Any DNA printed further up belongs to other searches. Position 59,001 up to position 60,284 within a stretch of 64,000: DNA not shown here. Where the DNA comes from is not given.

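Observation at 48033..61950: Undescribed catabolic island: CUT1 ABC importer, HisD-like dehydrogenase, three tandem SnoaL/NTF2-like proteins around a LacI regulator, SDR, bicupin, MetE-like alkyltransferase and RraA-like aldolase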

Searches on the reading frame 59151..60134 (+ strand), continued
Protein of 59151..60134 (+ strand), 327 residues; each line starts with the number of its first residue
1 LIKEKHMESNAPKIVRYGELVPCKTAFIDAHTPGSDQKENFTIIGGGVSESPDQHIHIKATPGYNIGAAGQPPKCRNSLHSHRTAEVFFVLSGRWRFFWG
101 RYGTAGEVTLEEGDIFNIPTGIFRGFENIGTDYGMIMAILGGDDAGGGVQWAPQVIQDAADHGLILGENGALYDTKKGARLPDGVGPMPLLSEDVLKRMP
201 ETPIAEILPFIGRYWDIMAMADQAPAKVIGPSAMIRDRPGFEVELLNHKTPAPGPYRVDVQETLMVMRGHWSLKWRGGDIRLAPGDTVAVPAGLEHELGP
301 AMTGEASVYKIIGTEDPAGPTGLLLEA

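Call 100: get_annotated_region(hit=H77, flank=12000)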
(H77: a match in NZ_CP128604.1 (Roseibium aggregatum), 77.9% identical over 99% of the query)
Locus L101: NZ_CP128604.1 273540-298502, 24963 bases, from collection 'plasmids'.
description: Roseibium aggregatum strain S1616 plasmid unnamed3, complete sequence
organism: Roseibium aggregatum (NCBI taxid 187304)
taxonomy: Bacteria; Pseudomonadota; Alphaproteobacteria; Hyphomicrobiales; Stappiaceae; Roseibium; Roseibium aggregatum
host: -; source: cell culture,marine biofilms; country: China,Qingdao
typing (MOB-suite, as given by PLSDB): non-mobilizable
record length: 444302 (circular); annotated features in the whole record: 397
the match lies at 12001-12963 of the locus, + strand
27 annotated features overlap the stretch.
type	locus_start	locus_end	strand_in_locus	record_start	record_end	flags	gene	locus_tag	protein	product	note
CDS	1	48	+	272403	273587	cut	-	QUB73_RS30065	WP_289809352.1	ester cyclase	GO:0030638 - polyketide metabolic process [Evidence IEA]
CDS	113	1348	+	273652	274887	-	-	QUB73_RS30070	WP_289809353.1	extracellular solute-binding protein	-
CDS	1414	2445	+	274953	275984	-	-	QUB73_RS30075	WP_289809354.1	sugar ABC transporter permease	-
CDS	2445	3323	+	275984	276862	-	-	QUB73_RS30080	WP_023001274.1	carbohydrate ABC transporter permease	GO:0008643 - carbohydrate transport [Evidence IEA]; GO:0055085 - transmembrane transport [Evidence IEA]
CDS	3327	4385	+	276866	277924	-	ugpC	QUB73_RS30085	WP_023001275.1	sn-glycerol-3-phosphate ABC transporter ATP-binding protein UgpC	-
CDS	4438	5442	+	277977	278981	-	-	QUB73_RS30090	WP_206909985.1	LacI family DNA-binding transcriptional regulator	-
CDS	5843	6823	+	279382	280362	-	-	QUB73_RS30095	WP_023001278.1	TRAP transporter substrate-binding protein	-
CDS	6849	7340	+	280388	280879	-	-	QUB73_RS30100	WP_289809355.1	TRAP transporter small permease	-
CDS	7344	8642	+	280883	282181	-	-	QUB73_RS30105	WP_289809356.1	TRAP transporter large permease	GO:0008643 - carbohydrate transport [Evidence IEA]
CDS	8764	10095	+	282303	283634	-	hisD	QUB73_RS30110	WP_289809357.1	histidinol dehydrogenase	GO:0000105 - histidine biosynthetic process [Evidence IEA]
CDS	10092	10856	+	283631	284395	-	-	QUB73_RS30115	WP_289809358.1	SDR family oxidoreductase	-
CDS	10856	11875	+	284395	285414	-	-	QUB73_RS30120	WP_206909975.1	LacI family DNA-binding transcriptional regulator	-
CDS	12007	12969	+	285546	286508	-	-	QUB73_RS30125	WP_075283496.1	cupin domain-containing protein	-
CDS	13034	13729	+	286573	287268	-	-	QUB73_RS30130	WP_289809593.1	alpha/beta hydrolase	-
CDS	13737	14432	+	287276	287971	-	-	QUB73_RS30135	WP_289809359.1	RraA family protein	-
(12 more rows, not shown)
